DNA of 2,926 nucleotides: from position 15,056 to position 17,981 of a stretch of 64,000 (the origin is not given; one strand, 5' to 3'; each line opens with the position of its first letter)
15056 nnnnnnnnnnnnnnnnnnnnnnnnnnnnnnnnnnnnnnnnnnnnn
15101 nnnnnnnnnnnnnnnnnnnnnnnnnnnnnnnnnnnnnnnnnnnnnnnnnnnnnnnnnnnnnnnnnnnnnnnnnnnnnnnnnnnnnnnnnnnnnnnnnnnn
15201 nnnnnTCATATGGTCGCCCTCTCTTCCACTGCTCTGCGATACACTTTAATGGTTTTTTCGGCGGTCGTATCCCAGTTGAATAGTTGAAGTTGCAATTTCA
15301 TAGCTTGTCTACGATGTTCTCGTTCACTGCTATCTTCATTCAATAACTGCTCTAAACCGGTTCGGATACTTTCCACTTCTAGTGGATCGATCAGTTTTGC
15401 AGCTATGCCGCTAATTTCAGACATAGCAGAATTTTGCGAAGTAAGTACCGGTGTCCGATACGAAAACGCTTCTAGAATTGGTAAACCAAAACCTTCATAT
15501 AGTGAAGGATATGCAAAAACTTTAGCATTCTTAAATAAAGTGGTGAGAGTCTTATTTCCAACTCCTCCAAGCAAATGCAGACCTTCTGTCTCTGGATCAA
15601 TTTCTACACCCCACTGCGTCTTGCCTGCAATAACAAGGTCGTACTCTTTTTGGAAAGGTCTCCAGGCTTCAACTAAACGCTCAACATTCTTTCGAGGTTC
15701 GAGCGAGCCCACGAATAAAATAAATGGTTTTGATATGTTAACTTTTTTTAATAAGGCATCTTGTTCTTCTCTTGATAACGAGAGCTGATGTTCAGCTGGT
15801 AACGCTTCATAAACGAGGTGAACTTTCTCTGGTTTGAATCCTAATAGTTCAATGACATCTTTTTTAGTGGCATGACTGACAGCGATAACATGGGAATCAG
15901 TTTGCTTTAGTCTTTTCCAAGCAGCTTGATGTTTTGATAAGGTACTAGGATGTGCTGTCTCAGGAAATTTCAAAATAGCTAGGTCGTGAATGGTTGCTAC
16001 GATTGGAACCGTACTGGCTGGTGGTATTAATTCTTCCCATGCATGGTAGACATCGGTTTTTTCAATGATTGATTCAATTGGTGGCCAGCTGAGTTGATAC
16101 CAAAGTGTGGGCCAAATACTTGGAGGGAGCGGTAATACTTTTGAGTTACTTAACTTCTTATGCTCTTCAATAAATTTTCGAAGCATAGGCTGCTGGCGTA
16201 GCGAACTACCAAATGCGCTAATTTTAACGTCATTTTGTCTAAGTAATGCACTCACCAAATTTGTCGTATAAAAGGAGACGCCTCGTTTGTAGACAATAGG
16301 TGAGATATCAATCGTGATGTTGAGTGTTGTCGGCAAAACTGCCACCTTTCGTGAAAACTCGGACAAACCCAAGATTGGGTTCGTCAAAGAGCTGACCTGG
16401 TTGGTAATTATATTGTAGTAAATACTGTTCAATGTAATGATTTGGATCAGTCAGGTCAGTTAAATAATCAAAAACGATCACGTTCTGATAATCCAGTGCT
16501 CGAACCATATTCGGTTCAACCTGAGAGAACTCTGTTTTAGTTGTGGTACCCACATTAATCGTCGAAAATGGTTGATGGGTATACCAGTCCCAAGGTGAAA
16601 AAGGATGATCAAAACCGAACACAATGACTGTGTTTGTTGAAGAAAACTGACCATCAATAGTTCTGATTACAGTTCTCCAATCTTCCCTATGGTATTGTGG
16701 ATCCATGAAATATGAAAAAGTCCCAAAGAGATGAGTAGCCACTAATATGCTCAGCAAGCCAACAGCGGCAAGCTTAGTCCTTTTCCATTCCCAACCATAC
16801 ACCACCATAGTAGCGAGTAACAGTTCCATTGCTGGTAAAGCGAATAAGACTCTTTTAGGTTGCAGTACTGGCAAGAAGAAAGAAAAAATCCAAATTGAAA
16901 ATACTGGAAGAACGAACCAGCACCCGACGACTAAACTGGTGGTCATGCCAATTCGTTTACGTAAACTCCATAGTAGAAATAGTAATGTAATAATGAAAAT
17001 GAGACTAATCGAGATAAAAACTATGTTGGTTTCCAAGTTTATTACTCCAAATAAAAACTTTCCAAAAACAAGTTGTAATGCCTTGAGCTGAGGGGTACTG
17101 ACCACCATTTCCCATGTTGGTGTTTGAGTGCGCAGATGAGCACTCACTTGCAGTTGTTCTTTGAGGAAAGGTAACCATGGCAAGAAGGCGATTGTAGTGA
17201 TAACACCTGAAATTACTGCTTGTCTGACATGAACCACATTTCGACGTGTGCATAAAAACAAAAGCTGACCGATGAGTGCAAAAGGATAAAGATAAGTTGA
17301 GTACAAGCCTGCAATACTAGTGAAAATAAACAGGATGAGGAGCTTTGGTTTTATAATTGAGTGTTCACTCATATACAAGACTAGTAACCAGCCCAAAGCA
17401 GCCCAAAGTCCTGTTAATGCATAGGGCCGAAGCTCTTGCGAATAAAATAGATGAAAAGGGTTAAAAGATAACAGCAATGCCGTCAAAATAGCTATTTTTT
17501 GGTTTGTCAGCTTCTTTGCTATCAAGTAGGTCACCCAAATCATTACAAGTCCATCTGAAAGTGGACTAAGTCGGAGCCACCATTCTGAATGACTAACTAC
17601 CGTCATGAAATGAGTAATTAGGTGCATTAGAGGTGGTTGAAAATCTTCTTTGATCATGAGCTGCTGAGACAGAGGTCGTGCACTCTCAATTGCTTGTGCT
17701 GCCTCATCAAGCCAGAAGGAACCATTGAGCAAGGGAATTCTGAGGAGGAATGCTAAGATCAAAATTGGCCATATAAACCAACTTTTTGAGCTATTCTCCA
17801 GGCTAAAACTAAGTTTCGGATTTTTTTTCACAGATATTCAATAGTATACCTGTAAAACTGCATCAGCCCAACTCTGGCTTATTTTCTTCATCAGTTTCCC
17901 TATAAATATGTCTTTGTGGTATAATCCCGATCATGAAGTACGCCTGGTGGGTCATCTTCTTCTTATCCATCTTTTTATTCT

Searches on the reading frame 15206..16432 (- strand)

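Call 36: search_protein_families(library=pfam, proteins=[window:15206-16432:-], max_evalue=0.001)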
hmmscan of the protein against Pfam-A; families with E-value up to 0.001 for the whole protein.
window:15206-16432:- (408 aa): 4 families
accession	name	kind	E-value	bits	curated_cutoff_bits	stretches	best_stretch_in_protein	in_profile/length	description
PF00534.26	Glycos_transf_1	-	1.2e-23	84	26.4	1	233-375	11-167/172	Glycosyl transferases group 1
PF13692.12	Glyco_trans_1_4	-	2e-20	73.9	27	1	236-365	2-141/142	Glycosyl transferases group 1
PF13439.12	Glyco_transf_4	-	9.6e-12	45.7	28.5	1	51-209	3-164/170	Glycosyltransferase Family 4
PF20706.3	GT4-conflict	-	6.3e-08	32.4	26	1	293-386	272-357/385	Family 4 Glycosyltransferase in conflict systems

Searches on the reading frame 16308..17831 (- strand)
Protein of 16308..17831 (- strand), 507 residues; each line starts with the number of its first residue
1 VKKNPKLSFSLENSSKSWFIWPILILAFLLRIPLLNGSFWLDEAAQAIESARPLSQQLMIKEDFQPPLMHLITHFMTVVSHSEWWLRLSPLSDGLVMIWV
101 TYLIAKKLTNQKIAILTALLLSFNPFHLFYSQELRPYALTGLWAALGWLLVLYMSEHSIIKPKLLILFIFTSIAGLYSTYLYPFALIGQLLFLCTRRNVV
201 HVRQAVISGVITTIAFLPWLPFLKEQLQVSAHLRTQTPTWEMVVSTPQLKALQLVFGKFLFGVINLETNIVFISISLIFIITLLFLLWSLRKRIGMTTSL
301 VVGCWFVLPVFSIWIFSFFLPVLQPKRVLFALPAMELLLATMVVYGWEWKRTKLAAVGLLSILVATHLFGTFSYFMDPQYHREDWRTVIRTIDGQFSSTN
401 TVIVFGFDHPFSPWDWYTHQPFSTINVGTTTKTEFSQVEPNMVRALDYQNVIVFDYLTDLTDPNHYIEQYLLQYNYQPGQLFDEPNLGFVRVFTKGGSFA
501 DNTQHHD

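Call 36: search_protein_families(library=pfam, proteins=[window:16308-17831:-], max_evalue=0.001)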
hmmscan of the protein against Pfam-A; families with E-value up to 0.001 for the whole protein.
window:16308-17831:- (507 aa): 1 family
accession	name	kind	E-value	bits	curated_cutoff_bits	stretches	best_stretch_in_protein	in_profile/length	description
PF13231.12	PMT_2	-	2.9e-08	34.5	26.1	1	66-221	3-159/160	Dolichyl-phosphate-mannose-protein mannosyltransferase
